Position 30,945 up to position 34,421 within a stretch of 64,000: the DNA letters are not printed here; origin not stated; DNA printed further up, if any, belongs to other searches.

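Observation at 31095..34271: Nif11-type double-glycine leader fused to a ~970-aa TM/coiled-coil/repeat protein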

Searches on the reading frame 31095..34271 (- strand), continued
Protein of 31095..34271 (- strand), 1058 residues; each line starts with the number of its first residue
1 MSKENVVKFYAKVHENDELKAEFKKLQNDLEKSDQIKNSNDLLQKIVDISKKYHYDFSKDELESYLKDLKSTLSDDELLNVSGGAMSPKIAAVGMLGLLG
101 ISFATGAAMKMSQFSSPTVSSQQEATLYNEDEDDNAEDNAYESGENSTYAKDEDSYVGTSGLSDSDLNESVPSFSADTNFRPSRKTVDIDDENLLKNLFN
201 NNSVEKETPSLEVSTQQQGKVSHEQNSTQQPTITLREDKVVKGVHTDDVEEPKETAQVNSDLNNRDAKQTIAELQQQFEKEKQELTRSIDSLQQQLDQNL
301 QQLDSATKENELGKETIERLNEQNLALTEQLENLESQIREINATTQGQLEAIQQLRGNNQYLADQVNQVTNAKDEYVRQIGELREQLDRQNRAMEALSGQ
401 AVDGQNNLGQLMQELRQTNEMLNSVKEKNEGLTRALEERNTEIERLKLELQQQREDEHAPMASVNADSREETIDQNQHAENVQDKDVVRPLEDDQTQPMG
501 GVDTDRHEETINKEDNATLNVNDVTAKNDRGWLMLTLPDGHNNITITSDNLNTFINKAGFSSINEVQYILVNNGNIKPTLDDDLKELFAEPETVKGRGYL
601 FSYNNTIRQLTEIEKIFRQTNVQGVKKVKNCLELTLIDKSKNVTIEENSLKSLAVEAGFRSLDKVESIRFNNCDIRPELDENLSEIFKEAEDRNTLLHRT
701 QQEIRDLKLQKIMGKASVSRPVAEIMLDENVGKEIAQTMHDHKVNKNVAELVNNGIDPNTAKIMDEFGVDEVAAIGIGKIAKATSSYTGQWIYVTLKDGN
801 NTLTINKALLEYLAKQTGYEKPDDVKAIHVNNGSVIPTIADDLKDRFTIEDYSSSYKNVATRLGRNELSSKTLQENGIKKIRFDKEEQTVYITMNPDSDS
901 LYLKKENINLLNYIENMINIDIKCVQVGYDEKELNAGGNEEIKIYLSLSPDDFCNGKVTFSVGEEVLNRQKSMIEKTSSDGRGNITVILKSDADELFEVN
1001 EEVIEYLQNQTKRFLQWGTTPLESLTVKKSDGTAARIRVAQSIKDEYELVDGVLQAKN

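Call 43: search_protein_families(library=pfam, alignment_id=A4, max_evalue=0.001)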
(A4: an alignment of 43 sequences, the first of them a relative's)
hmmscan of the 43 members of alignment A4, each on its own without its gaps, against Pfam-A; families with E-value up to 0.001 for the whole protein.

A. member 1, P0026 (1310 aa): 1 family
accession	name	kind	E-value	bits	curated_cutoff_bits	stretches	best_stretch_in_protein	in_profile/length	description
PF07862.16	Nif11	-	1.7e-07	31.8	23.8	1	1-61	1-48/48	Nif11 domain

B. families by the number of members that match (of 43 scanned): 21 families
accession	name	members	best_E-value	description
PF07862.16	Nif11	30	5.5e-10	Nif11 domain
PF13306.12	LRR_5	6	6e-44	BspA type Leucine rich repeat region (6 copies)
PF01841.26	Transglut_core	2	2.6e-15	Transglutaminase-like superfamily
PF13855.12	LRR_8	2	3.4e-09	Leucine rich repeat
PF04473.18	DUF553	2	3.8e-08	Transglutaminase-like domain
PF05725.18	FNIP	2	3.2e-06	FNIP Repeat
PF01585.28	G-patch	1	1.6e-42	G-patch domain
PF12612.13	TFCD_C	1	2.9e-23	Tubulin folding cofactor D C terminal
PF00071.28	Ras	1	9.6e-15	Ras family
PF08477.19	Roc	1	2.7e-09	Ras of Complex, Roc, domain of DAPkinase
PF08614.16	ATG16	1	1.2e-07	Autophagy protein 16 (ATG16)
PF00038.26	Filament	1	3.8e-07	Intermediate filament protein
PF25242.1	Ubiquitin_UBP8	1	7e-06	UBP8-like, ubiquitin-like domain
PF00261.25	Tropomyosin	1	8e-05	Tropomyosin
PF07120.17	DUF1376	1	9.2e-05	Protein of unknown function (DUF1376)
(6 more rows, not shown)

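Call 49: search_protein_families(library=phrogs, proteins=[window:31095-34271:-], max_evalue=0.1)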
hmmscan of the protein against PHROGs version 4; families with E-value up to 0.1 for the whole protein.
window:31095-34271:- (1058 aa): 2 families
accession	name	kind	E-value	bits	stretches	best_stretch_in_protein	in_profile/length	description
phrog_26983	-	unknown function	0.03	15.2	0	513-552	32-71/86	-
phrog_6753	-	unknown function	0.086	13.8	0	778-850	21-92/121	-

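Call 55: find_encoding_contigs(protein=P0031, flank=10000, max_places=2)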
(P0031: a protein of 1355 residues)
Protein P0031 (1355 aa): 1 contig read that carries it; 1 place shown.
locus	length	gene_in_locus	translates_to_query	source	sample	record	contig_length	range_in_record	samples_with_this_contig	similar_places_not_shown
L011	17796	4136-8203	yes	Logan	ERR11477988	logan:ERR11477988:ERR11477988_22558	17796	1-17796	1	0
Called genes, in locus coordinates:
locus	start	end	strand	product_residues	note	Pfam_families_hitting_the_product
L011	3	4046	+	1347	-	?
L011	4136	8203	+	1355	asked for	PF07862:Nif11 (weak)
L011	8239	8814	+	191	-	-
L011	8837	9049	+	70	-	-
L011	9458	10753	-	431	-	PF12897:Asp_aminotransf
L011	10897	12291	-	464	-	PF01336:tRNA_anti-codon, PF00152:tRNA-synt_2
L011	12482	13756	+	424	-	PF05193:Peptidase_M16_C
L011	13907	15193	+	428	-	PF00675:Peptidase_M16, PF05193:Peptidase_M16_C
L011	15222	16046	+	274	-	PF01790:LGT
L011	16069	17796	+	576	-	?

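Call 56: find_encoding_contigs(protein=P0040, flank=10000, max_places=2)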
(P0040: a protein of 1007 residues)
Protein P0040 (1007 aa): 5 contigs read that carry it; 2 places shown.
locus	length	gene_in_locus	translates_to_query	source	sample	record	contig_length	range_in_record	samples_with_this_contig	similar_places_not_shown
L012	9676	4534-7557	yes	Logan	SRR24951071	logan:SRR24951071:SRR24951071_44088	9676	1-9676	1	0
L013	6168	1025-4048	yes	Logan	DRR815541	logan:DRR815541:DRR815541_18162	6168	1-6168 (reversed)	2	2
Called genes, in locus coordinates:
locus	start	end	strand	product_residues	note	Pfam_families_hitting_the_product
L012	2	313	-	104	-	?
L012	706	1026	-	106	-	PF06949:DUF1292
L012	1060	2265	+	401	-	PF01551:Peptidase_M23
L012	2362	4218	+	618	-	PF13727:CoA_binding_3, PF00106:adh_short (weak), PF01073:3Beta_HSD, PF01370:Epimerase, PF02719:Polysacc_synt_2, PF04321:RmlD_sub_bind, PF16363:GDP_Man_Dehyd, PF07993:NAD_binding_4 (weak)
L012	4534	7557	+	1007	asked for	PF07862:Nif11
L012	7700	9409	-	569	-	PF02878:PGM_PMM_I, PF02879:PGM_PMM_II, PF02880:PGM_PMM_III, PF00408:PGM_PMM_IV (weak)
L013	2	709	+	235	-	?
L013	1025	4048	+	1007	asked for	PF07862:Nif11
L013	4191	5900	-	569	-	PF02878:PGM_PMM_I, PF02879:PGM_PMM_II, PF02880:PGM_PMM_III, PF00408:PGM_PMM_IV (weak)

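Call 57: find_encoding_contigs(protein=P0063, flank=10000, max_places=2)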
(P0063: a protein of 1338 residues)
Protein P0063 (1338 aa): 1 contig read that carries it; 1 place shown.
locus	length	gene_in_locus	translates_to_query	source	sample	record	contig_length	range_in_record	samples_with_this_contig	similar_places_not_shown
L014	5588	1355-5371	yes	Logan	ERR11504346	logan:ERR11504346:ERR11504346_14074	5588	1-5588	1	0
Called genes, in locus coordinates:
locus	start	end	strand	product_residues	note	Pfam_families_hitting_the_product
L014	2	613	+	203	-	?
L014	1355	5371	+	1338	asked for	PF13306:LRR_5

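Call 92: list_cluster_members(proteins=[P0026, P0029, P0030, P0033, P0037, P0040, P0057, P0063, P0098, P0128])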
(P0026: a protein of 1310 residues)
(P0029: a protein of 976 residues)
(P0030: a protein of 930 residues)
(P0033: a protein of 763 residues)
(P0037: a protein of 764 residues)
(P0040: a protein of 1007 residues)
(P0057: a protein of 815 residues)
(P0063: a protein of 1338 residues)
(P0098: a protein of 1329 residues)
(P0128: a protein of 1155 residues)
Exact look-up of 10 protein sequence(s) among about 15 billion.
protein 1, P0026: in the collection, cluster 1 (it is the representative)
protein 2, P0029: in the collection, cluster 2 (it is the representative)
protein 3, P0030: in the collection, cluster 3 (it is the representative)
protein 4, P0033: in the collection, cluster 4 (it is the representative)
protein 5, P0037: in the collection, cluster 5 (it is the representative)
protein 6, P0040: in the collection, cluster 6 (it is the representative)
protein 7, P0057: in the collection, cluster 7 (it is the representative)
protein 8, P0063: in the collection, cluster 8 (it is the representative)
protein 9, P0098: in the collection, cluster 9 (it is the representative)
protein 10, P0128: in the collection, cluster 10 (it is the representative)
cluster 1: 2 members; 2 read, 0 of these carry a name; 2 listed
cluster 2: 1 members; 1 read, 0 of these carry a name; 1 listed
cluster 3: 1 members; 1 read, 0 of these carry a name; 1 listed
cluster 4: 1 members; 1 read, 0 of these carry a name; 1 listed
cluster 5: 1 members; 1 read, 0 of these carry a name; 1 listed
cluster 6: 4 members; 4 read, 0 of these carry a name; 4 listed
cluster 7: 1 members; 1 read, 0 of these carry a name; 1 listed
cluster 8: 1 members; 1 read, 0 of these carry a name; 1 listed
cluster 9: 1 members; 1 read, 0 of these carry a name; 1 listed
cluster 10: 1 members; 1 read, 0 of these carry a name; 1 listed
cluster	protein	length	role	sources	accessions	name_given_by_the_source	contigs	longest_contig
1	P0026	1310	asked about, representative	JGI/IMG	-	-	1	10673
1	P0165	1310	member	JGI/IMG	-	-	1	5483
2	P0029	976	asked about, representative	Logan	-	-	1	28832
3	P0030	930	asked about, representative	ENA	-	-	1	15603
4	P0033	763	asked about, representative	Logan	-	-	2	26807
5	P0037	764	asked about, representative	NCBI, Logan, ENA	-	-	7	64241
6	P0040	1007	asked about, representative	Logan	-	-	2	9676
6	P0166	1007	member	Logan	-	-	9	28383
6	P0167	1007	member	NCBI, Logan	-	-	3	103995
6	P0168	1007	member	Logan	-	-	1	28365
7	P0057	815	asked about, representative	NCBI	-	-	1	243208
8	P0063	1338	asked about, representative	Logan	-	-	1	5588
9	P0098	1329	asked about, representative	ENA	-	-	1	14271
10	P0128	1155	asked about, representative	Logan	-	-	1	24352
